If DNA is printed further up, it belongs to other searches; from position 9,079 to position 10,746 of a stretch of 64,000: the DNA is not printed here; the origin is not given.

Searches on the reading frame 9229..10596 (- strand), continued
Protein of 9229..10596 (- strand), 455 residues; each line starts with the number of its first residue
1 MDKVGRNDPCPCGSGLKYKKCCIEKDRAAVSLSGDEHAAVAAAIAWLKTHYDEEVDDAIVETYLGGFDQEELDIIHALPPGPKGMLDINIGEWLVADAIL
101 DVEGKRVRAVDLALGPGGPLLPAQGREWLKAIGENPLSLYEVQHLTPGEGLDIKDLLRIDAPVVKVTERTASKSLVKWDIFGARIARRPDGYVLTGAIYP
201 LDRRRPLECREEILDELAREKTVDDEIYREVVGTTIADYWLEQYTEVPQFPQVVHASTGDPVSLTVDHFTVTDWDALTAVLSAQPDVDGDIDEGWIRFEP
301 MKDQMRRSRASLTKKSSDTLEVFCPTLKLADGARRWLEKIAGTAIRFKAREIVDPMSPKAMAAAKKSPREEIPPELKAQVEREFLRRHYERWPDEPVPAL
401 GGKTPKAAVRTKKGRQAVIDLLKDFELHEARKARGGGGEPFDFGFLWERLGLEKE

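Call 33: search_protein_families(library=pfam, proteins=[P0006, P0041, P0062, P0024, P0102, L121:1397-1960:+, L120:1566-1937:+], max_evalue=0.01)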
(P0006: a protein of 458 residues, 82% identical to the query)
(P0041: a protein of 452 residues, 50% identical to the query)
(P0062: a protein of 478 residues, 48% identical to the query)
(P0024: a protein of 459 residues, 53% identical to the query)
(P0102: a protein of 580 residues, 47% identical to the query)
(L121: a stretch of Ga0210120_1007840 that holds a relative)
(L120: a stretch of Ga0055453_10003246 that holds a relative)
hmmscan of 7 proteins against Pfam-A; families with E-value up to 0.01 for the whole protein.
P0006 (458 aa): 2 families
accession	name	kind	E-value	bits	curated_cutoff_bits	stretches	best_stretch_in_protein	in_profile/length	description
PF02810.21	SEC-C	-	3.1e-10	40.2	20.4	1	6-23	1-18/19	SEC-C motif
PF09722.15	Xre_MbcA_ParS_C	-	0.00072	19.9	24.5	1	392-424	13-45/51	Antitoxin Xre/MbcA/ParS C-terminal toxin-binding domain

P0041 (452 aa): 2 families
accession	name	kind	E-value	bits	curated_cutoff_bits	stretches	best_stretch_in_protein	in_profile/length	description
PF02810.21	SEC-C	-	3.6e-10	40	20.4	1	6-23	1-18/19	SEC-C motif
PF09722.15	Xre_MbcA_ParS_C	-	1.1e-05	25.7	24.5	1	391-427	15-51/51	Antitoxin Xre/MbcA/ParS C-terminal toxin-binding domain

P0062 (478 aa): 2 families
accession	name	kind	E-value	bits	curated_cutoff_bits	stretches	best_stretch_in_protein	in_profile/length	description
PF02810.21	SEC-C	-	2.6e-10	40.4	20.4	1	30-47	1-18/19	SEC-C motif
PF09722.15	Xre_MbcA_ParS_C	-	5.1e-07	30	24.5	1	413-451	14-51/51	Antitoxin Xre/MbcA/ParS C-terminal toxin-binding domain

P0024 (459 aa): 2 families
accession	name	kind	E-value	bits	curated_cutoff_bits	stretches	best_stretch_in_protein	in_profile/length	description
PF02810.21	SEC-C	-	1.4e-10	41.2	20.4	1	7-24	1-18/19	SEC-C motif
PF09722.15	Xre_MbcA_ParS_C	-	1.6e-05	25.3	24.5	1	391-424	14-47/51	Antitoxin Xre/MbcA/ParS C-terminal toxin-binding domain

P0102 (580 aa): 3 families
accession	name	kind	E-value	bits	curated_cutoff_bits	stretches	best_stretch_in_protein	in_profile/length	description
PF06685.17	DUF1186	-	9.1e-13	48.7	22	1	472-570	5-104/247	Protein of unknown function (DUF1186)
PF02810.21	SEC-C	-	2.8e-09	37.1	20.4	1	6-22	1-17/19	SEC-C motif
PF09722.15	Xre_MbcA_ParS_C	-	1.6e-06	28.5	24.5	1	389-421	14-46/51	Antitoxin Xre/MbcA/ParS C-terminal toxin-binding domain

L121:1397-1960:+ (188 aa): 1 family
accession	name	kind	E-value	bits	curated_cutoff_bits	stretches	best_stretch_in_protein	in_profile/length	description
PF02661.23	Fic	-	1.6e-11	45.3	24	1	7-75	32-92/93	Fic/DOC family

L120:1566-1937:+ (124 aa): 2 families
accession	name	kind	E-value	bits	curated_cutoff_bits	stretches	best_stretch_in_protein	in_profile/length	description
PF02661.23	Fic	-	6.2e-12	46.6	24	1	7-75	32-92/93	Fic/DOC family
PF03858.18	Crust_neuro_H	-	0.007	17.6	23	0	62-88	4-31/41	Crustacean neurohormone H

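Call 42: find_encoding_contigs(protein=P0001, flank=6000, max_places=4)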
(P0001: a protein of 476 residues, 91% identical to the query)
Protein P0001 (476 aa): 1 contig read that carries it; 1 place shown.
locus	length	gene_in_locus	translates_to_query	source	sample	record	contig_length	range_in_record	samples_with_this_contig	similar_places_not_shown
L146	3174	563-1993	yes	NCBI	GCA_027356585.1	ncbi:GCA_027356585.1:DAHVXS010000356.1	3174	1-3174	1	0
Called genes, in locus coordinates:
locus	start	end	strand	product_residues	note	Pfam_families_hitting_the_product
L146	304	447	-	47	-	-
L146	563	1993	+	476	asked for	PF02810:SEC-C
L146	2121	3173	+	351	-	?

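Call 47: predict_structure(alignment_id=A1)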
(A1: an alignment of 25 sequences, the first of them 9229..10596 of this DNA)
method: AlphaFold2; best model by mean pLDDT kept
length: 455 residues; sequences in the alignment: 25
mean_pLDDT: 84.7   pTM: 0.53
mean pLDDT of the five models: 84.7, 84.3, 83.6, 82.6, 82.4
residues with pLDDT >= 90: 176; 70-90: 238; 50-70: 37; < 50: 4
segments of 3 or more residues with pLDDT < 50: none
pLDDT, mean of each block of 10 residues (from residue 1): 66 78 68 82 95 94 86 85 87 91 92 92 88 89 87 91 87 81 85 84 84 92 86 92 72 70 86 94 93 91 85 93 90 93 91 67 54 72 83 86 90 90 88 77 88 78
secondary structure, 60 per line:
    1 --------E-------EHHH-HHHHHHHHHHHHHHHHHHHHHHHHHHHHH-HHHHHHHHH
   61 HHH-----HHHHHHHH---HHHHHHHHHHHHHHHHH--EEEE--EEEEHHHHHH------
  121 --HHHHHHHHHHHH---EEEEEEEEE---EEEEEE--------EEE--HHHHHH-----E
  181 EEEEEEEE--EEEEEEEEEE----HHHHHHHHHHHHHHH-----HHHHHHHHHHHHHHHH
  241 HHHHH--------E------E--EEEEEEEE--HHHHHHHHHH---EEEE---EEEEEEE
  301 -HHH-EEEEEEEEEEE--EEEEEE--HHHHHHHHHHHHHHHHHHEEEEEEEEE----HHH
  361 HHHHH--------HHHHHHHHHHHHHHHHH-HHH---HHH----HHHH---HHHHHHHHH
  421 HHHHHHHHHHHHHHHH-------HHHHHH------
elements in order: H22-50 H52-63 H69-76 H80-96 E99-102 E105-108 H109-114 H123-134 E138-146 E150-155 E164-166 H169-174 E180-188 E191-200 H205-219 H225-245 E264-271 H274-283 E287-290 E294-300 E306-316 E319-324 H327-344 E345-353 H358-365 H374-390 H405-408 H412-436 H444-449

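Call 61: search_dna_similar(query=window:9229-10596:-, collection=plasmids, mode=protein, max_rows=12)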
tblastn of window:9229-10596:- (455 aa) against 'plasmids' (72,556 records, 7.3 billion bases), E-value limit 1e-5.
Records with a match: 121; places in all: 134; records where one place covers at least 80% of the query: 5.
Best place of each record, by identity: 80-90% 1; <60% 120.
By first word of the organism name: Sinorhizobium 27; Sphingobium 26; Acetobacter 10; Sphingomonas 9; Rhizobium 8; Gluconobacter 5; Komagataeibacter 5; Mesorhizobium 4; Methylomonas 3; Paracoccus 3; and 13 more.
By predicted mobility (MOB-suite, as given by PLSDB): conjugative 53; non-mobilizable 35; mobilizable 33.
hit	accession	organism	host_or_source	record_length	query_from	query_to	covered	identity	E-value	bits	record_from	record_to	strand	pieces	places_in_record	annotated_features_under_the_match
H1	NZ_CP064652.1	Methylomonas sp. LL1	soil,riparian wetland soil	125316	1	452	99%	34.8%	9e-74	259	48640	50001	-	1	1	SEC-C metal-binding domain-containing protein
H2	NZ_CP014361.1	Methylomonas sp. DH-1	cell culture,waste sludge of a brewery ...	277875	1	452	99%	34.8%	5e-71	251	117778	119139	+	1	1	SEC-C metal-binding domain-containing protein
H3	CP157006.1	Methylomonas sp. AM2-LC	-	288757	1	452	99%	34.4%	7e-71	251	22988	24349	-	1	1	record has no annotation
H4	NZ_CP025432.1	Paracoccus zhejiangensis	single cell,sludge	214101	51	455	89%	28.1%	5e-25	116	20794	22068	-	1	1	hypothetical protein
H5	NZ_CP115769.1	Paracoccus sediminicola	cell culture,sediment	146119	51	455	89%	27.9%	2e-24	114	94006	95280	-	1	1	hypothetical protein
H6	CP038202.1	Paracoccus ferrooxidans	single cell,bioreactor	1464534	110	453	76%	28.8%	8e-25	115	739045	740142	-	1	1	hypothetical protein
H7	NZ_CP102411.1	Ruegeria sp. YS9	seaweed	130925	108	452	76%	27.7%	1e-21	105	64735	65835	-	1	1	DUF2384 domain-containing protein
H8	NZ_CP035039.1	Sinorhizobium fredii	single cell,soil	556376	110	454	76%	27.4%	7e-14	82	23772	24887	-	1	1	hypothetical protein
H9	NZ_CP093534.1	Shinella zoogloeoides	-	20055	110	453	76%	27.1%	9e-16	88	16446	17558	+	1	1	hypothetical protein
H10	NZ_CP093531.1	Shinella zoogloeoides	-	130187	110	453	76%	27.1%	9e-16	88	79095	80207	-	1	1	hypothetical protein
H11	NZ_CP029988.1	Sphingomonas sp. FARSPH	cell culture,Sf9 cell culture media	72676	123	452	73%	27.8%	5e-18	95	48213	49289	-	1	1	hypothetical protein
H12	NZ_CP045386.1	Ruegeria sp. THAF33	pure culture,Surface of a polyethylene ...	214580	123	452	73%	27.8%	3e-22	107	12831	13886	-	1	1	hypothetical protein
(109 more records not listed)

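Call 63: get_annotated_region(hit=H1, flank=4000)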
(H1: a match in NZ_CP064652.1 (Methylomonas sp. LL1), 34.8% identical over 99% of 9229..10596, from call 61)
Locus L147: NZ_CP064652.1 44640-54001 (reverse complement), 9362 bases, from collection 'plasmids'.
description: Methylomonas sp. LL1 plasmid unnamed1, complete sequence
organism: Methylomonas sp. LL1 (NCBI taxid 2785785)
taxonomy: Bacteria; Pseudomonadota; Gammaproteobacteria; Methylococcales; Methylococcaceae; Methylomonas; Methylomonas sp. LL1
host: -; source: soil,riparian wetland soil; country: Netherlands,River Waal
typing (MOB-suite, as given by PLSDB): non-mobilizable
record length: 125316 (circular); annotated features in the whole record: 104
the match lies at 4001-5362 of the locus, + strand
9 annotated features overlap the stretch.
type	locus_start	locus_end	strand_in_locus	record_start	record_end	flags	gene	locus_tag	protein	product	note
CDS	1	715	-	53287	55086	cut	-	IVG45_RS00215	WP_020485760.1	hypothetical protein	-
CDS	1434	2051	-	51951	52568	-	-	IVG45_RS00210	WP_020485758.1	recombinase family protein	GO:0006310 - DNA recombination [Evidence IEA]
CDS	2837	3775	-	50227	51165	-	-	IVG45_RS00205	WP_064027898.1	DNA-binding protein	-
CDS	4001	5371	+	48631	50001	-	-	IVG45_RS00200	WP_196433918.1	SEC-C metal-binding domain-containing protein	-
CDS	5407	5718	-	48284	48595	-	-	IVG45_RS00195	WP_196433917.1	integration host factor subunit beta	GO:0006310 - DNA recombination [Evidence IEA]; GO:0006355 - regulation of DNA-templated transcription [Evidence IEA]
CDS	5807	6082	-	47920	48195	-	-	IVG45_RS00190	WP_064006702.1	HU family DNA-binding protein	GO:0030261 - chromosome condensation [Evidence IEA]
CDS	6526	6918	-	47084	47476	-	cueR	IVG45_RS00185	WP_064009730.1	Cu(I)-responsive transcriptional regulator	GO:0006878 - intracellular copper ion homeostasis [Evidence IEA]; GO:0006355 - regulation of DNA-templated ...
CDS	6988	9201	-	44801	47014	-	-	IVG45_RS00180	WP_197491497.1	heavy metal translocating P-type ATPase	GO:0006812 - monoatomic cation transport [Evidence IEA]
CDS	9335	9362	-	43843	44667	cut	-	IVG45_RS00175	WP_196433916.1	class I SAM-dependent methyltransferase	-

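Call 64: get_annotated_region(hit=H7, flank=4000)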
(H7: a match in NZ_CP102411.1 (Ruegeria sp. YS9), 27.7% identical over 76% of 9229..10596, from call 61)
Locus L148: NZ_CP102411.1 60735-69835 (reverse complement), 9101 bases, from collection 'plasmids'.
description: Ruegeria sp. YS9 plasmid unnamed1, complete sequence
organism: Ruegeria sp. YS9 (NCBI taxid 2966453)
taxonomy: Bacteria; Pseudomonadota; Alphaproteobacteria; Rhodobacterales; Roseobacteraceae; Ruegeria; Ruegeria sp. YS9
host: -; source: seaweed; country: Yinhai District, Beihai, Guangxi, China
typing (MOB-suite, as given by PLSDB): non-mobilizable
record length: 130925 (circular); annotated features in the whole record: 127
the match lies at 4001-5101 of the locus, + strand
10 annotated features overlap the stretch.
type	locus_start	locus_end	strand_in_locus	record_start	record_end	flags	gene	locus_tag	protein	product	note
CDS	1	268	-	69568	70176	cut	-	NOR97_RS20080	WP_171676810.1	methyltransferase type 11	-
CDS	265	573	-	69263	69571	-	-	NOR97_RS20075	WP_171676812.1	hypothetical protein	-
CDS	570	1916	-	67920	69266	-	-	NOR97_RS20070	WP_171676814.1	DUF3560 domain-containing protein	-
CDS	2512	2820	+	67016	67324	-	-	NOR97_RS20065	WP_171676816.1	hypothetical protein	-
CDS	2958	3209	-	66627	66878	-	-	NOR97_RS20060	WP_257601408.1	WGR domain-containing protein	-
CDS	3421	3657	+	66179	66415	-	-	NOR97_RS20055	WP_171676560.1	DUF6429 family protein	-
CDS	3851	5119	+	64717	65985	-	-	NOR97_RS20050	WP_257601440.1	DUF2384 domain-containing protein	-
CDS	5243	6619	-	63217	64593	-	-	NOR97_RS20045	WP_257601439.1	MATE family efflux transporter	GO:0009410 - response to xenobiotic stimulus [Evidence IEA]; GO:0006855 - xenobiotic transmembrane transport [Evidence ...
CDS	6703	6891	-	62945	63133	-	-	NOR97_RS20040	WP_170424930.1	hypothetical protein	-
CDS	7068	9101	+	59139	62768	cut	-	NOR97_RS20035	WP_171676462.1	BTAD domain-containing putative transcriptional regulator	-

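Call 65: get_annotated_region(hit=H8, flank=4000)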
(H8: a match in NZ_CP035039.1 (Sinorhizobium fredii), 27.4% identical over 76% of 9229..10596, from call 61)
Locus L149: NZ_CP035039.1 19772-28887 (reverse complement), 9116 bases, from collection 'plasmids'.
description: Sinorhizobium fredii strain SMH12 plasmid psfSMH12b, complete sequence
organism: Sinorhizobium fredii (NCBI taxid 380)
taxonomy: Bacteria; Pseudomonadota; Alphaproteobacteria; Hyphomicrobiales; Rhizobiaceae; Sinorhizobium; Sinorhizobium fredii
host: -; source: single cell,soil; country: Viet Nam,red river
typing (MOB-suite, as given by PLSDB): conjugative; replicon rep_cluster_473,rep_cluster_546; relaxase MOBP,MOBP,MOBQ; mating-pair formation MPF_T
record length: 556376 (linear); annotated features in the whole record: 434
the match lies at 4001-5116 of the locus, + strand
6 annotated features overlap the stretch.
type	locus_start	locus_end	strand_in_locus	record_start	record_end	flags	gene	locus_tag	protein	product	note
CDS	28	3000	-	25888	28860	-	-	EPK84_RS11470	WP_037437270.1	Tn3 family transposase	-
CDS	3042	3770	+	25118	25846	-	-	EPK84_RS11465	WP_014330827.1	recombinase family protein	GO:0006310 - DNA recombination [Evidence IEA]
CDS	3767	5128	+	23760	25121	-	-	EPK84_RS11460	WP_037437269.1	hypothetical protein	-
CDS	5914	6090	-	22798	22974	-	-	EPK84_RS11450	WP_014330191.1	DUF3800 domain-containing protein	-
CDS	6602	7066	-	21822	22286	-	-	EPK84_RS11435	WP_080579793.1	hypothetical protein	-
CDS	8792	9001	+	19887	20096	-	-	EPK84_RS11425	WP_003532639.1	cold-shock protein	-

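Call 75: search_dna_similar(query=L073:5995-7110:+, collection=plasmids, mode=protein, max_rows=25, max_evalue=0.001)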
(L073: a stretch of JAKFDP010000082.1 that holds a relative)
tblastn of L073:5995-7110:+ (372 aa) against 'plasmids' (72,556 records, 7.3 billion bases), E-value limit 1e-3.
Records with a match: 48; places in all: 48; records where one place covers at least 80% of the query: 0.
Best place of each record, by identity: 90-95% 4; 80-90% 13; 60-80% 14; <60% 17.
By first word of the organism name: Bacillus 17; Clostridium 6; Klebsiella 4; Methylocystis 4; Methylomonas 3; Salmonella 2; Variovorax 2; Legionella 1; Vibrio 1; Serratia 1; and 7 more.
By predicted mobility (MOB-suite, as given by PLSDB): non-mobilizable 43; mobilizable 4; conjugative 1.
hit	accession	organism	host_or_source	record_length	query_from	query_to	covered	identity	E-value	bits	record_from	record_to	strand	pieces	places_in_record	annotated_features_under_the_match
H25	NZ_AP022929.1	Bacillus cereus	-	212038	2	64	17%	40.0%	8e-6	56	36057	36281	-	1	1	tetratricopeptide repeat protein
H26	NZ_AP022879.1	Bacillus cereus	-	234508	2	64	17%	40.0%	8e-6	56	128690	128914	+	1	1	tetratricopeptide repeat protein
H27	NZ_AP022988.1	Bacillus cereus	-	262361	2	64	17%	40.0%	8e-6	56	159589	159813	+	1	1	tetratricopeptide repeat protein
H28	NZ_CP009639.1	Bacillus cereus 03BB108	Dust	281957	5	52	13%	51.0%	2e-4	51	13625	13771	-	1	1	SEC-C metal-binding domain-containing protein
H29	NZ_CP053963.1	Bacillus cereus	-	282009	5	52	13%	51.0%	2e-4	51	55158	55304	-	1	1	SEC-C metal-binding domain-containing protein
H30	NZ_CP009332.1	Bacillus thuringiensis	-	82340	2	64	17%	38.7%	3e-5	54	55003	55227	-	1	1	tetratricopeptide repeat protein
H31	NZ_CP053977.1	Bacillus thuringiensis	-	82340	2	64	17%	38.7%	3e-5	54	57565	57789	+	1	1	tetratricopeptide repeat protein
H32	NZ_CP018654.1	Salmonella enterica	human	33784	2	56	15%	42.9%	5e-5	53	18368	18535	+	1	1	YchJ family protein | purU: formyltetrahydrofolate deformylase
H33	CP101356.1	Salmonella enterica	chicken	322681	2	56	15%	42.9%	5e-5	53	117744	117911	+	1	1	YchJ family protein | purU: formyltetrahydrofolate deformylase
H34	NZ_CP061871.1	Bacillus subtilis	cell culture,tobacco leaf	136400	4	56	14%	44.4%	1e-4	52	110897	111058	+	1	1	SEC-C metal-binding domain-containing protein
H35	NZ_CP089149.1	Bacillus subtilis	single cell,Nuruk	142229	4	56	14%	44.4%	1e-4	52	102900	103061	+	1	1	SEC-C metal-binding domain-containing protein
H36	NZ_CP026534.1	Bacillus velezensis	soybean,P\Prokaryote,fermented food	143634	4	56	14%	44.4%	1e-4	52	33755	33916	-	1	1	SEC-C metal-binding domain-containing protein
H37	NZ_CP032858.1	Bacillus subtilis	cell culture,Cheonggukjang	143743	4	56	14%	44.4%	1e-4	52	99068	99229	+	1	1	SEC-C metal-binding domain-containing protein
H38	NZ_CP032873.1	Bacillus subtilis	cell culture,Cheonggukjang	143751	4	56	14%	44.4%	1e-4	52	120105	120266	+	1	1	SEC-C metal-binding domain-containing protein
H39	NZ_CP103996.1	Bacillus subtilis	cell culture,Doenjang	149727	4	56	14%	44.4%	1e-4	52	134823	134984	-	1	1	SEC-C metal-binding domain-containing protein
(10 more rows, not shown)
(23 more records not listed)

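Call 79: search_protein_families(library=pfam, proteins=[L099:2365-3315:+, L101:6197-7168:+, L104:1266-2183:+, L103:6235-6699:+, L109:6271-7467:+, L133:396-758:+, L011:7334-10387:+, L010:4904-5299:+, L007:7353-7808:+, L131:1270-2265:+], max_evalue=0.001)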
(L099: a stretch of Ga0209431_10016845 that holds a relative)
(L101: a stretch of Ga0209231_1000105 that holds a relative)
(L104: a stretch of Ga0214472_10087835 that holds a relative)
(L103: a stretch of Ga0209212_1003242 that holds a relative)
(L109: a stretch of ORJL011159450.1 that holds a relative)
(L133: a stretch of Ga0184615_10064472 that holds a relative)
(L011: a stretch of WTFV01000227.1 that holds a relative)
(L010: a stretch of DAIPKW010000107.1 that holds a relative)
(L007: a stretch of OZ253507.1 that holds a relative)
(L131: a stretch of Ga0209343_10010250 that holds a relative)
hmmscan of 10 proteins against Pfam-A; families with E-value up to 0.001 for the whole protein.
L099:2365-3315:+ (317 aa): 0 families

L101:6197-7168:+ (324 aa): 3 families
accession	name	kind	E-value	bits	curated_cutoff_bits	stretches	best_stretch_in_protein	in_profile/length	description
PF07719.23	TPR_2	-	3.9e-05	23.9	27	0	167-189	3-25/34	Tetratricopeptide repeat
PF13432.12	TPR_16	-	5.8e-05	23.9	32.7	1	137-190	4-56/65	Tetratricopeptide repeat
PF14559.12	TPR_19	-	0.00052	20.7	25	0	140-205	1-65/68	Tetratricopeptide repeat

L104:1266-2183:+ (306 aa): 3 families
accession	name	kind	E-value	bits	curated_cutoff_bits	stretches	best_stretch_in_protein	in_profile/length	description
PF13428.12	TPR_14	-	7.5e-05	23.5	23.5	0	151-182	5-36/44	Tetratricopeptide repeat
PF07719.23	TPR_2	-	0.0001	22.6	27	0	150-178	4-32/34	Tetratricopeptide repeat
PF13432.12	TPR_16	-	0.0009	20.1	32.7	0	119-173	4-56/65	Tetratricopeptide repeat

L103:6235-6699:+ (155 aa): 0 families

L109:6271-7467:+ (399 aa): 2 families
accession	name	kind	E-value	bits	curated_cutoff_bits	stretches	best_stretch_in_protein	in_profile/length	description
PF07690.21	MFS_1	-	6.7e-39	134.2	33.4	2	15-332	1-327/347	Major Facilitator Superfamily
PF05977.19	MFS_3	-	1.7e-07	30.6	27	1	78-189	86-194/524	Transmembrane secretion effector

L133:396-758:+ (121 aa): 0 families

L011:7334-10387:+ (1018 aa): 3 families
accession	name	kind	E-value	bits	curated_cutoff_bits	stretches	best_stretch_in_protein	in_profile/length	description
PF03710.21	GlnE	-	9.3e-97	323.8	24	2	103-338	4-249/252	Glutamate-ammonia ligase adenylyltransferase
PF08335.16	GlnD_UR_UTase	-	3.6e-43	147.4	21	2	362-500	10-141/141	GlnD PII-uridylyltransferase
PF03445.19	DUF294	-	4.2e-07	30.4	21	0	188-275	18-99/138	Putative nucleotidyltransferase DUF294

L010:4904-5299:+ (132 aa): 1 family
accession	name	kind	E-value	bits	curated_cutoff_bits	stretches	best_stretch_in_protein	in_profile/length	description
PF01548.23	DEDD_Tnp_IS110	-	3.5e-06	27.3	29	1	31-130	20-127/155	Transposase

L007:7353-7808:+ (152 aa): 0 families

L131:1270-2265:+ (332 aa): 4 families
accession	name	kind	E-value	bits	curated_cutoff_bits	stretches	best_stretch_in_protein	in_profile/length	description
PF00005.33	ABC_tran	-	1e-26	94.6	25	1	26-194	2-137/137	ABC transporter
PF08352.17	oligo_HPY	-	6.1e-20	71.8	27.1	1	245-310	1-65/65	Oligopeptide/dipeptide transporter, C-terminal region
PF02463.25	SMC_N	-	9.8e-06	25.6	40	1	40-239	29-212/220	RecF/RecN/SMC N terminal domain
PF13304.12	AAA_21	-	1.6e-05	25.6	27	1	154-229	226-303/304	AAA domain, putative AbiEii toxin, Type IV TA system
